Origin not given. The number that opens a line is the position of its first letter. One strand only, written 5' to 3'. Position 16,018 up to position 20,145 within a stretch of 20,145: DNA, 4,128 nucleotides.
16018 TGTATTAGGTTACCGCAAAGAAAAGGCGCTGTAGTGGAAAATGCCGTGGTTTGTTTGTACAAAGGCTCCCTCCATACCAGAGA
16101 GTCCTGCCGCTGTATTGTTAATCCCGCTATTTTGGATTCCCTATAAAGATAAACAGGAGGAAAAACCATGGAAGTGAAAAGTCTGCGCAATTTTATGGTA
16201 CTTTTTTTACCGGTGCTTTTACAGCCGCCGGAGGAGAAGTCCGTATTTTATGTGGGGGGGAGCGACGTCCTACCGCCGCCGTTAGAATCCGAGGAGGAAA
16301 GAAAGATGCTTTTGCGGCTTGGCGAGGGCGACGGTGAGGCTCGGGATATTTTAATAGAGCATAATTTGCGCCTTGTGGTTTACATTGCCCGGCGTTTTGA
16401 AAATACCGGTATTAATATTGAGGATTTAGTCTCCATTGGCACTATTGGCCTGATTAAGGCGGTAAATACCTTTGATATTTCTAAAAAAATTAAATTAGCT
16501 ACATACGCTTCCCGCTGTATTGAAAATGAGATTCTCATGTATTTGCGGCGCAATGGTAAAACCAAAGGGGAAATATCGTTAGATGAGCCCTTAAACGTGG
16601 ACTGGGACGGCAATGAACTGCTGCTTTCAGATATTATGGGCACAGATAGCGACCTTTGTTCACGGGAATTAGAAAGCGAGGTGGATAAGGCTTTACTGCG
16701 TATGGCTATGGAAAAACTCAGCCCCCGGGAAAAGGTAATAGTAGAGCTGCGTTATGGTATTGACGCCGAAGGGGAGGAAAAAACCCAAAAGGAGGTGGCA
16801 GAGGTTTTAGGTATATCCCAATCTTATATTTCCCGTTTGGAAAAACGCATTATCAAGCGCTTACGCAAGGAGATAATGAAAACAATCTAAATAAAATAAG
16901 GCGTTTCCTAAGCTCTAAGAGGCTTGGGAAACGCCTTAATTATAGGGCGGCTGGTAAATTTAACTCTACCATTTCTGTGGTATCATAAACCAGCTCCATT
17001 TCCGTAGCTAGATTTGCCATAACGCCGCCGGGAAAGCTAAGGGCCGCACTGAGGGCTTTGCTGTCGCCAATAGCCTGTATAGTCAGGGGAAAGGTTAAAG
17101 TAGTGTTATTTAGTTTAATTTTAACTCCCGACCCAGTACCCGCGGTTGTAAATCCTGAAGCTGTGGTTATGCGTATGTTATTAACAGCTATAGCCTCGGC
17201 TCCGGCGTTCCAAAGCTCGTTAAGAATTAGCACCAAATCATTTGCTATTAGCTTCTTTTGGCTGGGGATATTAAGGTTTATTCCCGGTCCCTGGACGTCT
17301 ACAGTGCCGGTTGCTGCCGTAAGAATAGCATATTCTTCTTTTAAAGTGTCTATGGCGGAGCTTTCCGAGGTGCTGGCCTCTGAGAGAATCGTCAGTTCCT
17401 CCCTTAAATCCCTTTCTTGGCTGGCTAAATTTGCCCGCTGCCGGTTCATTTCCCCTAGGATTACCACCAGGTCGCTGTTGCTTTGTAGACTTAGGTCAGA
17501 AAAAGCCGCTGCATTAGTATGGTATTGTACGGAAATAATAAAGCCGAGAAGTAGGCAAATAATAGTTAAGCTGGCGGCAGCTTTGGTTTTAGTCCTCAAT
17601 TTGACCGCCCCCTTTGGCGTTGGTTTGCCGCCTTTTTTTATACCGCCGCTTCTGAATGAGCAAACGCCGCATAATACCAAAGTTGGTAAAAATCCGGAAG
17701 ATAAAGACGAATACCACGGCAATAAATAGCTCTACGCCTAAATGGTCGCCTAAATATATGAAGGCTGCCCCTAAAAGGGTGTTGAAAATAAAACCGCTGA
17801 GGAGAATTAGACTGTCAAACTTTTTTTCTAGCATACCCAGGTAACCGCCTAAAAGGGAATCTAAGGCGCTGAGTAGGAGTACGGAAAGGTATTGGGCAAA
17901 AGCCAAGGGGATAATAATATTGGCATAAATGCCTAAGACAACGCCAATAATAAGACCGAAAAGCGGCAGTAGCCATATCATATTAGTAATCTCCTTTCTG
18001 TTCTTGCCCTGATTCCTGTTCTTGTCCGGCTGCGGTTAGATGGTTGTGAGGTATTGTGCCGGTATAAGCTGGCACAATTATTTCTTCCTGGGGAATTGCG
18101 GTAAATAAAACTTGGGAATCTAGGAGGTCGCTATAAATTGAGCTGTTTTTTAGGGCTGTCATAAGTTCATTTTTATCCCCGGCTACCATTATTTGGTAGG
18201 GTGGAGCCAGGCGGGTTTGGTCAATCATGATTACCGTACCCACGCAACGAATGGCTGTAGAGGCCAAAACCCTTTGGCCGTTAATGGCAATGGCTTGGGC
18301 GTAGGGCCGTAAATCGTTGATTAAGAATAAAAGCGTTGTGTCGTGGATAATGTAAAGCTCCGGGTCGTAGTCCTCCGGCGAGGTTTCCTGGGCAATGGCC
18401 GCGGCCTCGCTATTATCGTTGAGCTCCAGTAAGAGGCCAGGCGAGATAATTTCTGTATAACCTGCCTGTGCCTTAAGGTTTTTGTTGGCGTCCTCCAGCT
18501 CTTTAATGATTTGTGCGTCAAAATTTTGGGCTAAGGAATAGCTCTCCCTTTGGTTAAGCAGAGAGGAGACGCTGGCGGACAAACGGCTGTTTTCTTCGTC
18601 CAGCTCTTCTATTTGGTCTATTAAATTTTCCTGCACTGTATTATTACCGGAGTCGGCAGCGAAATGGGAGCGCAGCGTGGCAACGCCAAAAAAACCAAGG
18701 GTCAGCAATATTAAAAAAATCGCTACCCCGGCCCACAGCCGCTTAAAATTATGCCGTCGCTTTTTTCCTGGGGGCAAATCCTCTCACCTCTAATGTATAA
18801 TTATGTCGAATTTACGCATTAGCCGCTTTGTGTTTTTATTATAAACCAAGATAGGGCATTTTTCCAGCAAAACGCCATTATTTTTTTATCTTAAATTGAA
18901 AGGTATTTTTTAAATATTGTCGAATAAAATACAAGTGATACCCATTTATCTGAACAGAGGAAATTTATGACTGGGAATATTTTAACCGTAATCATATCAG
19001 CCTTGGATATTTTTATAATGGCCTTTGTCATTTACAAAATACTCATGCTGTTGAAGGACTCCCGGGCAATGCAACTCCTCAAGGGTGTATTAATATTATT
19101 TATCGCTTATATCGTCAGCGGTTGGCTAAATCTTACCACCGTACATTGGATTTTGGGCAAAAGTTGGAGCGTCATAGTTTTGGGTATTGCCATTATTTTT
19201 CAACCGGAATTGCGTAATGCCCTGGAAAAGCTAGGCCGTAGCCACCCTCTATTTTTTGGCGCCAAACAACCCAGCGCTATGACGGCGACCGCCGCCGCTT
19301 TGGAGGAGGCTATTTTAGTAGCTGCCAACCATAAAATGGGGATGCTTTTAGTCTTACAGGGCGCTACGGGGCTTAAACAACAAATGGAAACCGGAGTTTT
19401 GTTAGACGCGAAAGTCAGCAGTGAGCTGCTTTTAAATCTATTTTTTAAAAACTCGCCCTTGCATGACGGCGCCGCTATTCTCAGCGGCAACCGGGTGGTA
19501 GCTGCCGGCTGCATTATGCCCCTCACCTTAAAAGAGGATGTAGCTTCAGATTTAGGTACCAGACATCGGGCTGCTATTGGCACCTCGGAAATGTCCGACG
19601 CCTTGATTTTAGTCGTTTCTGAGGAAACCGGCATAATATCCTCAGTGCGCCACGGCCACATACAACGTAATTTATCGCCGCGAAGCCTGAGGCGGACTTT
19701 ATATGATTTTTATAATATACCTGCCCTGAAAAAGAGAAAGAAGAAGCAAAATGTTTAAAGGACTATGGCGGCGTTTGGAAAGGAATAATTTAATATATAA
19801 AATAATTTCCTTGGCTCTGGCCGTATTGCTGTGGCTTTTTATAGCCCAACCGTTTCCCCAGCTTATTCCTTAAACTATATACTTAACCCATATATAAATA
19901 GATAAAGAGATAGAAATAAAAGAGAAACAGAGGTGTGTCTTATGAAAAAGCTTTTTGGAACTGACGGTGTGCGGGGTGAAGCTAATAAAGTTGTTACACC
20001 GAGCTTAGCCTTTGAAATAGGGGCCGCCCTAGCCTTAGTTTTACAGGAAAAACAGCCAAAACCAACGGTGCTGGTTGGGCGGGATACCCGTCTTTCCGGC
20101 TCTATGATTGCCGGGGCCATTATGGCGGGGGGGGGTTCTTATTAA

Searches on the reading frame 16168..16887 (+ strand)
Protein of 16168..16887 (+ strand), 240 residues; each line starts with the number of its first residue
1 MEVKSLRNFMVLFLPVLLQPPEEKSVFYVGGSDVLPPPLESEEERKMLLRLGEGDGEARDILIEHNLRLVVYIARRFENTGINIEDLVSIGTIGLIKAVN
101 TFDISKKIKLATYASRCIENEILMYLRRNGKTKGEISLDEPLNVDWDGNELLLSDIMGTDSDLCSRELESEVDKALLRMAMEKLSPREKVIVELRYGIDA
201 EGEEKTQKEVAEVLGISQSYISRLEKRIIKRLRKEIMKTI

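Call 6: search_protein_families(library=pfam, proteins=[window:16168-16887:+])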
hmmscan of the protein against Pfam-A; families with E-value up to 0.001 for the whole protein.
window:16168-16887:+ (240 aa): 5 families
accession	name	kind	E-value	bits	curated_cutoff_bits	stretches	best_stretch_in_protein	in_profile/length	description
PF04542.20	Sigma70_r2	-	2.6e-19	69.2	24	1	62-131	1-70/71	Sigma-70 region 2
PF04545.22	Sigma70_r4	-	6.8e-17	61.2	24.1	1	180-234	1-50/50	Sigma-70, region 4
PF01381.28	HTH_3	-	1.4e-06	28.6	23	1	205-230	10-34/55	Helix-turn-helix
PF08281.18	Sigma70_r4_2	-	1.1e-05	25.4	25.7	1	176-219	3-41/54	Sigma-70, region 4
PF13560.12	HTH_31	-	0.00036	21.2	27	1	204-229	14-39/64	Helix-turn-helix domain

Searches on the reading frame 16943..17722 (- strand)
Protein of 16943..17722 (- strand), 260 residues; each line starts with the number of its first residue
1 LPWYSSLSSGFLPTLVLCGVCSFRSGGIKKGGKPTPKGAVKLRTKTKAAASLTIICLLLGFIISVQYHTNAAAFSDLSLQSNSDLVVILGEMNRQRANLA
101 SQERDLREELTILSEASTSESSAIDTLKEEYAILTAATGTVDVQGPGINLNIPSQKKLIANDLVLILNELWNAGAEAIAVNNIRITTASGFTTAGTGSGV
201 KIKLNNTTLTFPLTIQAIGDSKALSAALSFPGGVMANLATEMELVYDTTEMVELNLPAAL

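Call 6: search_protein_families(library=pfam, proteins=[window:16943-17722:-])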
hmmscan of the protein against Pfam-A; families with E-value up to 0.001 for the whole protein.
window:16943-17722:- (260 aa): 1 family
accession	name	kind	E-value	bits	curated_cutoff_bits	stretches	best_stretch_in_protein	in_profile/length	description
PF05949.17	DUF881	-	9.3e-27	94.1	25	1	134-258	5-135/146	Bacterial protein of unknown function (DUF881)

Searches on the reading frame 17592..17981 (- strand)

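Call 5: search_protein_families(library=pfam, proteins=[window:17592-17981:-])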
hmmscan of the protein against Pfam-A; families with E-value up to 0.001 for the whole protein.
window:17592-17981:- (130 aa): 1 family
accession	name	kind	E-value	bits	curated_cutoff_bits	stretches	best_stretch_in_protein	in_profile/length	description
PF06947.17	DUF1290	-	2.6e-27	95.3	24.4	1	24-109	1-86/86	Protein of unknown function (DUF1290)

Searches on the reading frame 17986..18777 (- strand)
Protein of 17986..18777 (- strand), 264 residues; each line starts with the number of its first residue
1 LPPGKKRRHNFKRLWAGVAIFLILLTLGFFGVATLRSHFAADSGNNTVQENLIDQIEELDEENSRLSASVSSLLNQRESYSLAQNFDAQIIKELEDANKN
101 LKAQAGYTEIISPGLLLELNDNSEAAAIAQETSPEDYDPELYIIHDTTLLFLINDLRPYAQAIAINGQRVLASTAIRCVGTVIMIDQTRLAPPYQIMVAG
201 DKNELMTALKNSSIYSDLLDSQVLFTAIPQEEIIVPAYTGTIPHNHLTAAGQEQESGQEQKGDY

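Call 6: search_protein_families(library=pfam, proteins=[window:17986-18777:-])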
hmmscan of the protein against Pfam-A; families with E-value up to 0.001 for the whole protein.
window:17986-18777:- (264 aa): 1 family
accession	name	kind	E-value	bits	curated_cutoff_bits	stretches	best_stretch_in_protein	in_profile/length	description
PF05949.17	DUF881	-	2.3e-29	102.6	25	1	99-246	3-144/146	Bacterial protein of unknown function (DUF881)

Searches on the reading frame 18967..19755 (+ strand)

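Call 6: search_protein_families(library=pfam, proteins=[window:18967-19755:+])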
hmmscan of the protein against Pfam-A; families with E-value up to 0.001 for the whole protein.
window:18967-19755:+ (263 aa): 2 families
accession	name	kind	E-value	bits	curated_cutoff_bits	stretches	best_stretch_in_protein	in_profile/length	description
PF02457.21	DAC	-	2.1e-37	127.8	27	1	114-231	2-118/119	DisA bacterial checkpoint controller nucleotide-binding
PF19293.4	CdaA_N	-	1e-07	32.4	23.8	1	10-81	8-80/81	CdaA N-terminal transmembrane domain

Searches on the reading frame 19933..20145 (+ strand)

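Call 5: search_protein_families(library=pfam, proteins=[window:19933-20145:+])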
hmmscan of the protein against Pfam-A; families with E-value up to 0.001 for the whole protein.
window:19933-20145:+ (70 aa): 1 family
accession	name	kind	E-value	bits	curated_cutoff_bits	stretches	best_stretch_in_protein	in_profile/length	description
PF02878.22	PGM_PMM_I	-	6.9e-16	58.6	22.5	1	6-66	2-63/138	Phosphoglucomutase/phosphomannomutase, alpha/beta/alpha domain I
